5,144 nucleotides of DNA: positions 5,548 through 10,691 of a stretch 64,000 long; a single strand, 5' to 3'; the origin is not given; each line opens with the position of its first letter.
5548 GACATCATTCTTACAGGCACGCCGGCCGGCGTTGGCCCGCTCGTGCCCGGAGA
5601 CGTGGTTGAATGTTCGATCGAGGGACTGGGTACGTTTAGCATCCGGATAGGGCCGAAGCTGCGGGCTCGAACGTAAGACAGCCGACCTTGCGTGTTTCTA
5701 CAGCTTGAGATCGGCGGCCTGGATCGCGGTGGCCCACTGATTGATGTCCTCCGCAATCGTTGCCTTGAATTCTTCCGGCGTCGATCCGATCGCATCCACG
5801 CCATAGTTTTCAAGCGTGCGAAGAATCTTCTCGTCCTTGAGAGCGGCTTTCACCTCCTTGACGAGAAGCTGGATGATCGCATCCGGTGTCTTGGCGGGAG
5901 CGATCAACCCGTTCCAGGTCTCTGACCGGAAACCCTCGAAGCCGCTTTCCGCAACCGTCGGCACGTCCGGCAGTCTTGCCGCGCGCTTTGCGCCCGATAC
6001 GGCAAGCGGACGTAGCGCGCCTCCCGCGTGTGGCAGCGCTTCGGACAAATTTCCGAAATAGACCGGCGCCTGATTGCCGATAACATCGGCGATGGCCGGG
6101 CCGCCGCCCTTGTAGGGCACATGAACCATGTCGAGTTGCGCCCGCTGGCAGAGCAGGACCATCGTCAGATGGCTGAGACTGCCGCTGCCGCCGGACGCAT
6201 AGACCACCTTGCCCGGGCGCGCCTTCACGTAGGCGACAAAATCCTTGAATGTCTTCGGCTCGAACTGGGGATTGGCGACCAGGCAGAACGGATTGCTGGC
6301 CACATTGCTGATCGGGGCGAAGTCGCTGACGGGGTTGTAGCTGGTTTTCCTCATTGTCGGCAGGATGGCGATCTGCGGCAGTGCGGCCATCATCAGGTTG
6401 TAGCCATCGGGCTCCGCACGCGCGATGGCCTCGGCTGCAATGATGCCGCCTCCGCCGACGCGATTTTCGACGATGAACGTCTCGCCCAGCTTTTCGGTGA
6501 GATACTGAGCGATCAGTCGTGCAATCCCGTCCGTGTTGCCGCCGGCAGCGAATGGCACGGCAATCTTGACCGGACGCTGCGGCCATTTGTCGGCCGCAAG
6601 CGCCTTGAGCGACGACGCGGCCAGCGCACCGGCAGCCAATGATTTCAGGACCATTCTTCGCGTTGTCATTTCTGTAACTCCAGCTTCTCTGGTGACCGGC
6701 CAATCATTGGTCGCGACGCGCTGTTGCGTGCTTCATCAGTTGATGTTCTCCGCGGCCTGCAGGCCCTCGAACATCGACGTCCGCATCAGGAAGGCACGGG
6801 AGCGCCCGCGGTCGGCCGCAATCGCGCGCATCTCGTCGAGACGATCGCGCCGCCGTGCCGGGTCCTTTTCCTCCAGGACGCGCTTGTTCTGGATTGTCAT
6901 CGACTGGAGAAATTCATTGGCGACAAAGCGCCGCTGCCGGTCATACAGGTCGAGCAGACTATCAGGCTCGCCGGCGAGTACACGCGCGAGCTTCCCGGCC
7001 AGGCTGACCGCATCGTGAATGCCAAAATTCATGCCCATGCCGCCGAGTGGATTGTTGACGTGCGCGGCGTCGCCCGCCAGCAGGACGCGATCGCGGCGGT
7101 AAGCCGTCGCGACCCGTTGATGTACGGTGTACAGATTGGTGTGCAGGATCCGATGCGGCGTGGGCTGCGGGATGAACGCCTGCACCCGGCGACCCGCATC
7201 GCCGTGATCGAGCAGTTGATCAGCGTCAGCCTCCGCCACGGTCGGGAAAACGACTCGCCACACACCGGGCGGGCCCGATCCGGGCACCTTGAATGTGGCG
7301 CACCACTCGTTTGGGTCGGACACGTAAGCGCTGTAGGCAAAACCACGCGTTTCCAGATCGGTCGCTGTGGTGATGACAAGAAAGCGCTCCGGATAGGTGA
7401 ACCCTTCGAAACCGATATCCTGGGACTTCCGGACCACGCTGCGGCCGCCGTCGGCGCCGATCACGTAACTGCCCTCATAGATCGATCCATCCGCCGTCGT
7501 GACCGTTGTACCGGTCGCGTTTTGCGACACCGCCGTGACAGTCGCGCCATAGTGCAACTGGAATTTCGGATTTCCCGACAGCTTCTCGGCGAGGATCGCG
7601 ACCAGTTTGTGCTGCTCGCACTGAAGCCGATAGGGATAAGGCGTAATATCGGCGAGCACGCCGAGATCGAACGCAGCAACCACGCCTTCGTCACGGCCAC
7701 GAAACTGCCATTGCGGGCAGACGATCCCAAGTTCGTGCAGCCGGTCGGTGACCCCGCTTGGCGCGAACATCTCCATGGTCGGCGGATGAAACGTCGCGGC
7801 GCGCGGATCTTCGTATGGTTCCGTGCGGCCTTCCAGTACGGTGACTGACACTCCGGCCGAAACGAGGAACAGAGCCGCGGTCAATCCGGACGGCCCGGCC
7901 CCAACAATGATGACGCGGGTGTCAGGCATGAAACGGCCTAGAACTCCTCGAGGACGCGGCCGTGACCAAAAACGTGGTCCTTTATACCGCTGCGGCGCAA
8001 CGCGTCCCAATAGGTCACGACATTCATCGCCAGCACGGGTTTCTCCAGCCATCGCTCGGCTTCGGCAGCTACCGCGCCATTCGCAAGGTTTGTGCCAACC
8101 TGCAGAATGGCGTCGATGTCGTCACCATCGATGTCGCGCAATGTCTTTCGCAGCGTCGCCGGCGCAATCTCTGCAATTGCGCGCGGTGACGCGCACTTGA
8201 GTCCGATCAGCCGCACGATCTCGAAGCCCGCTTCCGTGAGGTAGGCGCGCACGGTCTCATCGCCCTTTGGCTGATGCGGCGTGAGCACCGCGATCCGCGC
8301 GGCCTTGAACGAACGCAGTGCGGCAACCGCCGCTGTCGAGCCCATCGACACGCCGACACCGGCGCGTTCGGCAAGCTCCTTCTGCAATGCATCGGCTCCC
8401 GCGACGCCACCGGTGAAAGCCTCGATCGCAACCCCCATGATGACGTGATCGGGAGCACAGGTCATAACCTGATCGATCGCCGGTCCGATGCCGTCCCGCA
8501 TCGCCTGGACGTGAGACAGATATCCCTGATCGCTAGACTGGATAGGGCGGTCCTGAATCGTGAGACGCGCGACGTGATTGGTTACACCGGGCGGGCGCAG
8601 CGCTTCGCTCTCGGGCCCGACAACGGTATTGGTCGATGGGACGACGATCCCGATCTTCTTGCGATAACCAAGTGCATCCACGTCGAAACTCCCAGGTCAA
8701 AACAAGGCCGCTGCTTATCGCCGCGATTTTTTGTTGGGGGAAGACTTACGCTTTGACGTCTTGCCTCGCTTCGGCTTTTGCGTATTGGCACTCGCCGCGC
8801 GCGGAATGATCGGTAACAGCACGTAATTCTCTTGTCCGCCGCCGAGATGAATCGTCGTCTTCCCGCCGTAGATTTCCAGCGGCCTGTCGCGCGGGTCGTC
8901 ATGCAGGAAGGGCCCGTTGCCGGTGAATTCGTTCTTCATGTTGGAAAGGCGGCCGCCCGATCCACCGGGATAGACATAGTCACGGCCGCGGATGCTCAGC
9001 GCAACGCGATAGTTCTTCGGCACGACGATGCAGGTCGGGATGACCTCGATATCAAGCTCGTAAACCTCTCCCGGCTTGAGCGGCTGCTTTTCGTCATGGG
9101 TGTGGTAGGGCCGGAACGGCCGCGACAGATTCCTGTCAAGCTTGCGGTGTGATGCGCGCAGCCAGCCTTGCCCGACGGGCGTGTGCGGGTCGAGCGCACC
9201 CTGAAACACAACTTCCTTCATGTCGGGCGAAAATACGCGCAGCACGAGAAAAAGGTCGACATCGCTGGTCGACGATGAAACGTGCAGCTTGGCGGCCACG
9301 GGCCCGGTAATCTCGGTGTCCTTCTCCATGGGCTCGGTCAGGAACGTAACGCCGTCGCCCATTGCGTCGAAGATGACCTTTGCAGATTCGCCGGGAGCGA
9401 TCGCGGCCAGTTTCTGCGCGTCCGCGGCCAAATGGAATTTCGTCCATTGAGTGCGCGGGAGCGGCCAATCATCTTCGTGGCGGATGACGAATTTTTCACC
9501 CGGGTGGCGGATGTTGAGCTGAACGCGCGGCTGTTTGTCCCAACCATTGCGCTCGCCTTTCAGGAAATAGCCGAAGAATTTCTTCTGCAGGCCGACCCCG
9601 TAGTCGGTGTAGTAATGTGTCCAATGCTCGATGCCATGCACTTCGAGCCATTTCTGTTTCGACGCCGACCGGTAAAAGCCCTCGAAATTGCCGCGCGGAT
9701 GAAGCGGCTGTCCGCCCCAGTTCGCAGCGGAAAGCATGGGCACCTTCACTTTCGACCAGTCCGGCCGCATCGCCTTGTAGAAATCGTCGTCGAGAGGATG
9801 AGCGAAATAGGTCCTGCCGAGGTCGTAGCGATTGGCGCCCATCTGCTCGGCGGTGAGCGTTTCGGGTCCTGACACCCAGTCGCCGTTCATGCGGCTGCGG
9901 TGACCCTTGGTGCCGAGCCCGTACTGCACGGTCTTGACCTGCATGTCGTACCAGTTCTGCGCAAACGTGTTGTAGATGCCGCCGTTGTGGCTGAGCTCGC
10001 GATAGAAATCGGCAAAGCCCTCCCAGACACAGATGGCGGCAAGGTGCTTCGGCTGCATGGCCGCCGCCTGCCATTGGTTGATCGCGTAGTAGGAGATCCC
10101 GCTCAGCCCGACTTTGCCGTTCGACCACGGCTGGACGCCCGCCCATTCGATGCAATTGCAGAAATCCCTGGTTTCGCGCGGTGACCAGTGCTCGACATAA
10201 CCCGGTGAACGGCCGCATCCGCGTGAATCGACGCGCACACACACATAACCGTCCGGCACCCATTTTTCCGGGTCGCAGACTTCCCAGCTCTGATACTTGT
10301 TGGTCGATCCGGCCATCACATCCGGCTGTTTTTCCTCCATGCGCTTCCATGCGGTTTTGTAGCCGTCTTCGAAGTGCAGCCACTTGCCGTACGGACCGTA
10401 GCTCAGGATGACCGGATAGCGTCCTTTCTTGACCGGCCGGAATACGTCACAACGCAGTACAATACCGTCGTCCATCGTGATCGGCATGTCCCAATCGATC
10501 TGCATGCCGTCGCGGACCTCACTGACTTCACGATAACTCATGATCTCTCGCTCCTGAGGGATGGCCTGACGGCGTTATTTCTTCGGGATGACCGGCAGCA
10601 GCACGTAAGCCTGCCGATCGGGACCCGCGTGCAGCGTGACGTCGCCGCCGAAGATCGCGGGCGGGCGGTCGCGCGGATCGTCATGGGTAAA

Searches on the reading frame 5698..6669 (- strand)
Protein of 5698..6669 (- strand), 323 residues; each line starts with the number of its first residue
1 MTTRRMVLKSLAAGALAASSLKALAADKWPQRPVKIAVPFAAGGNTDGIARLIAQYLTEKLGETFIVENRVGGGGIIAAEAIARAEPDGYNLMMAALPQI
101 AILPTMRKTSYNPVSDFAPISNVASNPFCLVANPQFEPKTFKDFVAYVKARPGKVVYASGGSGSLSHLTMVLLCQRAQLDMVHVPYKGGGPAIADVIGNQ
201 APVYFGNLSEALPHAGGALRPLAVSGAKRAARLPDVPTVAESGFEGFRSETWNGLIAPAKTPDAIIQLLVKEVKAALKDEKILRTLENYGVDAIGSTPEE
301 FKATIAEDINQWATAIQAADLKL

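Call 67: search_protein_families(library=pfam, proteins=[window:5698-6669:-], max_evalue=1e-8)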
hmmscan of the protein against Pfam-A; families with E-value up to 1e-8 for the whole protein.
window:5698-6669:- (323 aa): 1 family
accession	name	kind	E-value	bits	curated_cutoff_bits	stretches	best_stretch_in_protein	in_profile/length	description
PF03401.19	TctC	-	2.8e-67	227.6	27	1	49-320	1-273/274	Tripartite tricarboxylate transporter family receptor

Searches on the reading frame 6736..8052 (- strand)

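Call 67: search_protein_families(library=pfam, proteins=[window:6736-8052:-], max_evalue=1e-8)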
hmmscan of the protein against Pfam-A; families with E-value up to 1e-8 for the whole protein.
window:6736-8052:- (438 aa): 2 families
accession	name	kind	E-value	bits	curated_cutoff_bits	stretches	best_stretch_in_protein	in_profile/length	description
PF01494.25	FAD_binding_3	-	1.8e-62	212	22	1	44-383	1-347/349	FAD binding domain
PF07992.20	Pyr_redox_2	-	6e-09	36.2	26.1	0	46-84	2-41/291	Pyridine nucleotide-disulphide oxidoreductase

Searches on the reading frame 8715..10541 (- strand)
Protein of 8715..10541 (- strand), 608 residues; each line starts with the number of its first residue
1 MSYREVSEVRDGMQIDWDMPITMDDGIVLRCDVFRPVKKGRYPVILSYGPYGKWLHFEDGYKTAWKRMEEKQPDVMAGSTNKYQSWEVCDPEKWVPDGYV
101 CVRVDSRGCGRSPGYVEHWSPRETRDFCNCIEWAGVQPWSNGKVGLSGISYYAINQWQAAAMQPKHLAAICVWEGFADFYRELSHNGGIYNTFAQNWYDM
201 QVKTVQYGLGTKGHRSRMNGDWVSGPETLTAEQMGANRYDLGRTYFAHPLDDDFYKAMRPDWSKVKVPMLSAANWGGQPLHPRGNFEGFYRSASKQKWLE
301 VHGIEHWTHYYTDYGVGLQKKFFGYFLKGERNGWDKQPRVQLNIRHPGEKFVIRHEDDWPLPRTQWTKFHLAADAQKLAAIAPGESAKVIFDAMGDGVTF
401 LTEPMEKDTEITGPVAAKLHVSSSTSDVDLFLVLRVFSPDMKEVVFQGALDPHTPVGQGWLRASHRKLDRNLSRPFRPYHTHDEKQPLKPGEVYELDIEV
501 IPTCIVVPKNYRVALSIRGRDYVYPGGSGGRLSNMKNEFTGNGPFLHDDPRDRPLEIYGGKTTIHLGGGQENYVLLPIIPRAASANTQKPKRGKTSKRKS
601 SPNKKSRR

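Call 7: search_protein_families(library=ncbifam, proteins=[window:8715-10541:-])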
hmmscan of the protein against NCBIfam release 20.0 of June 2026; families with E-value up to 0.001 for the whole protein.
window:8715-10541:- (608 aa): 4 families
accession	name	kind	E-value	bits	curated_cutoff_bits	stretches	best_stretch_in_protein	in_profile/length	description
TIGR00976.1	CocE_NonD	subfamily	2.3e-69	234.9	66.3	2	22-377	2-354/550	CocE/NonD family hydrolase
NF003780.0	PRK05371.1-1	subfamily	3.4e-13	48.9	642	2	295-524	339-559/594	Xaa-Pro dipeptidyl-peptidase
NF003782.0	PRK05371.1-3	subfamily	7.2e-06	24.6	711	0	136-192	253-309/648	Xaa-Pro dipeptidyl-peptidase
NF047920.1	lactonase_UilS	equivalog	0.00025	20.9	400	1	92-178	46-133/285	UilS family quorum-quenching N-acyl-homoserine lactonase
